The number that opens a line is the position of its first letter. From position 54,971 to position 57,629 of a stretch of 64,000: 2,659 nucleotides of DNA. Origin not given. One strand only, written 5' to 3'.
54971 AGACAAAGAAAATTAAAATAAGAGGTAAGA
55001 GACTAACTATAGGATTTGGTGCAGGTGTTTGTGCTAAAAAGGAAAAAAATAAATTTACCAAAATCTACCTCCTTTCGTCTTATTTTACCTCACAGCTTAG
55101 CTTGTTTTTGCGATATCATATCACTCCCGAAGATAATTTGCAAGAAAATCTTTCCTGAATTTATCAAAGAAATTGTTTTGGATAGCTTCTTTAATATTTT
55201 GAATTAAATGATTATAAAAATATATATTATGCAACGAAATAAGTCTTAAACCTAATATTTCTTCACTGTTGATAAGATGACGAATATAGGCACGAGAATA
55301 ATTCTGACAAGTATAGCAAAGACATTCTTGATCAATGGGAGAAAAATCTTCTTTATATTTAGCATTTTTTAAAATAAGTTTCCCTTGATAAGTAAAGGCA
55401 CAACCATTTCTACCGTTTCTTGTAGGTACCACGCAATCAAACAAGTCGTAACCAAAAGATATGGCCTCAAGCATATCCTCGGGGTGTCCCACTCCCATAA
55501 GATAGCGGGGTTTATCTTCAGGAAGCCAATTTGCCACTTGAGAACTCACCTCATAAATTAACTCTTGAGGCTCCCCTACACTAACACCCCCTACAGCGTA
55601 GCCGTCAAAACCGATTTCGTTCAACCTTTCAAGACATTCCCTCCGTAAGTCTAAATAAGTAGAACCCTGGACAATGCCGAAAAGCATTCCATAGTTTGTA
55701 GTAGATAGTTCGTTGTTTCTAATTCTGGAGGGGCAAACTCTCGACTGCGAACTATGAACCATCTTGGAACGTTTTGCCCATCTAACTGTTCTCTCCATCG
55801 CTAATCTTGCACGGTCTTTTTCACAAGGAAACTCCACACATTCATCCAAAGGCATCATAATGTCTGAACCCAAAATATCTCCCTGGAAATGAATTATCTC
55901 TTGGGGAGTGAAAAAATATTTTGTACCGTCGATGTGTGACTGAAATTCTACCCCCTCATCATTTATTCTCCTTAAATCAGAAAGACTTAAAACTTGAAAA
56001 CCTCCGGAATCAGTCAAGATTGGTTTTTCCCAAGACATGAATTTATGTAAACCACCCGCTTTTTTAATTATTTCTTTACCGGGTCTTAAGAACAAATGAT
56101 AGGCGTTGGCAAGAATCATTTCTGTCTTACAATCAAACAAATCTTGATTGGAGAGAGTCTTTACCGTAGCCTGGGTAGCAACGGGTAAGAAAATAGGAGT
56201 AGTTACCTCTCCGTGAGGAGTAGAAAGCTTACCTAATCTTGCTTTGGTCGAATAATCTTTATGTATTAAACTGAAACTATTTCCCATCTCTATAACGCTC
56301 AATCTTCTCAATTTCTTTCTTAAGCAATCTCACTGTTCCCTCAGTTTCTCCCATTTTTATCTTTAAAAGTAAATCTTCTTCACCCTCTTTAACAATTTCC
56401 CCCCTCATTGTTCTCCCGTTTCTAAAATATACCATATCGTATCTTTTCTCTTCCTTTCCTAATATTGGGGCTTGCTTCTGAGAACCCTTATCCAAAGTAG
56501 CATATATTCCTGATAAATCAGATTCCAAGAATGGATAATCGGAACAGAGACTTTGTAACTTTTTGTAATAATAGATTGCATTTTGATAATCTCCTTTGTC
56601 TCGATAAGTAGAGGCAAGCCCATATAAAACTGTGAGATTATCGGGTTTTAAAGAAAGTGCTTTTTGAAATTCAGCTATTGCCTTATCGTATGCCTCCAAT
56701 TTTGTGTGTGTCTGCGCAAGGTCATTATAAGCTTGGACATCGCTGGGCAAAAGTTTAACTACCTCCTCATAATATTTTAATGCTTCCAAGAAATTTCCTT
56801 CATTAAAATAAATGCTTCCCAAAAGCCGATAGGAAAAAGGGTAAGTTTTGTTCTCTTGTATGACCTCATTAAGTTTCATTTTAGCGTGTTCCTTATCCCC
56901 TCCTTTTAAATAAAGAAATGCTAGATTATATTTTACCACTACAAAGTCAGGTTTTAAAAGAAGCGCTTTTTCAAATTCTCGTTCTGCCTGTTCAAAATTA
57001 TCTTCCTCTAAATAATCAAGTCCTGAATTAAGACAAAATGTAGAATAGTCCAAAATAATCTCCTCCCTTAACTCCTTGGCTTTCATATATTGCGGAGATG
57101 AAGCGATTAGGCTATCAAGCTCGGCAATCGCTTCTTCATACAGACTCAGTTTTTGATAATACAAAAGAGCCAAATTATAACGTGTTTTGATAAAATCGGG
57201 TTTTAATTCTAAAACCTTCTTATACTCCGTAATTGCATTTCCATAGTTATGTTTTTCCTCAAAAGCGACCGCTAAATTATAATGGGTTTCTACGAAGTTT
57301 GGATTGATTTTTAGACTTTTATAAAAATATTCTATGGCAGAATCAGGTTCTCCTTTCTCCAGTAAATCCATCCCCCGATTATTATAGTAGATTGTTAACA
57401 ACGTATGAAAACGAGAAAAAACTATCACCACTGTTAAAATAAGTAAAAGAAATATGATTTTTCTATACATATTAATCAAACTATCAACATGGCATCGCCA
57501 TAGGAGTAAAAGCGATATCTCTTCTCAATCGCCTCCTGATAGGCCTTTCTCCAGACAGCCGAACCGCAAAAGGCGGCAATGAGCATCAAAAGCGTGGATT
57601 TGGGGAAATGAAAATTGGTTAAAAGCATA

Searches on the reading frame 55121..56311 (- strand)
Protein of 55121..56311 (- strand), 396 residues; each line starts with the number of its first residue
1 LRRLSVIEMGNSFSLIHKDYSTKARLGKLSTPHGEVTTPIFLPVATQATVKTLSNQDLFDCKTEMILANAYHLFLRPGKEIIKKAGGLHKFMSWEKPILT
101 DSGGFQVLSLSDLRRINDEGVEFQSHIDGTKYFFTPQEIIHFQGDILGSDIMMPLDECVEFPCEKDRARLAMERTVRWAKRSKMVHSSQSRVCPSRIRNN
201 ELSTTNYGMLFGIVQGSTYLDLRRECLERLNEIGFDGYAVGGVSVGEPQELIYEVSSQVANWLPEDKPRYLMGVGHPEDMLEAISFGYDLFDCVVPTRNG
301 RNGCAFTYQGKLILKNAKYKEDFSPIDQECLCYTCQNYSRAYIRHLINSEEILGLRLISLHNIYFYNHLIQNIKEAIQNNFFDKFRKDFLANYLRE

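Call 34: search_protein_families(library=pfam, proteins=[window:55121-56311:-], max_evalue=0.00001)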
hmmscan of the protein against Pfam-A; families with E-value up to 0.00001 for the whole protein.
window:55121-56311:- (396 aa): 1 family
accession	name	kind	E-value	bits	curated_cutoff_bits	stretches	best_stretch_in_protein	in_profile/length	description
PF01702.25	TGT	-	2.2e-156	520.8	26.3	1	23-393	2-355/357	Queuine tRNA-ribosyltransferase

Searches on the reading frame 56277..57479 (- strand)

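Call 34: search_protein_families(library=pfam, proteins=[window:56277-57479:-], max_evalue=0.00001)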
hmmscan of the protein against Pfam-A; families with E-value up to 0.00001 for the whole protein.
window:56277-57479:- (400 aa): 22 families
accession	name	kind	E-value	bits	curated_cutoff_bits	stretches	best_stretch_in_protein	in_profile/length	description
PF00515.34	TPR_1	-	3.8e-41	137.7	27.8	3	32-62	4-34/34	Tetratricopeptide repeat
PF07719.23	TPR_2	-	1.1e-40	134.8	27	2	215-246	2-33/34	Tetratricopeptide repeat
PF13181.12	TPR_8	-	3e-36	120.9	25.7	1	249-281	2-34/34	Tetratricopeptide repeat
PF13414.12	TPR_11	-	5.8e-34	115.9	26.8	2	78-110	9-41/42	TPR repeat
PF14559.12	TPR_19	-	3.2e-30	104.7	25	0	157-201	2-46/68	Tetratricopeptide repeat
PF13432.12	TPR_16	-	1.2e-28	99.6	32.7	2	220-281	3-64/65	Tetratricopeptide repeat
PF13431.12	TPR_17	-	7.5e-26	88.6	24.4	0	52-83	2-33/34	Tetratricopeptide repeat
PF13424.12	TPR_12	-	5.2e-24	84.7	30.1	2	217-278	6-75/77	Tetratricopeptide repeat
PF13428.12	TPR_14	-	9.1e-23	78.9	23.5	0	217-256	4-43/44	Tetratricopeptide repeat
PF24575.1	TPR_Slam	-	1.8e-20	73.7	35.2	0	66-110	50-94/104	Surface lipoprotein assembly modifier, N-terminal TPR repeats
PF13371.12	TPR_9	-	4.5e-17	62.3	35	1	220-281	1-62/73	Tetratricopeptide repeat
PF23914.1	TPR_CcmH_CycH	-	2.1e-16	60.6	42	1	159-248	63-155/158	Cytochrome c-type biogenesis protein H TPR domain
PF13176.12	TPR_7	-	1.1e-15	56.8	27.9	0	285-313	2-30/36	Tetratricopeptide repeat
PF13174.12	TPR_6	-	3e-15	56.2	26.3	0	284-310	2-28/33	Tetratricopeptide repeat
PF12895.13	ANAPC3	-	5.5e-11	43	27.2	0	219-273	28-81/82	Anaphase-promoting complex, cyclosome, subunit 3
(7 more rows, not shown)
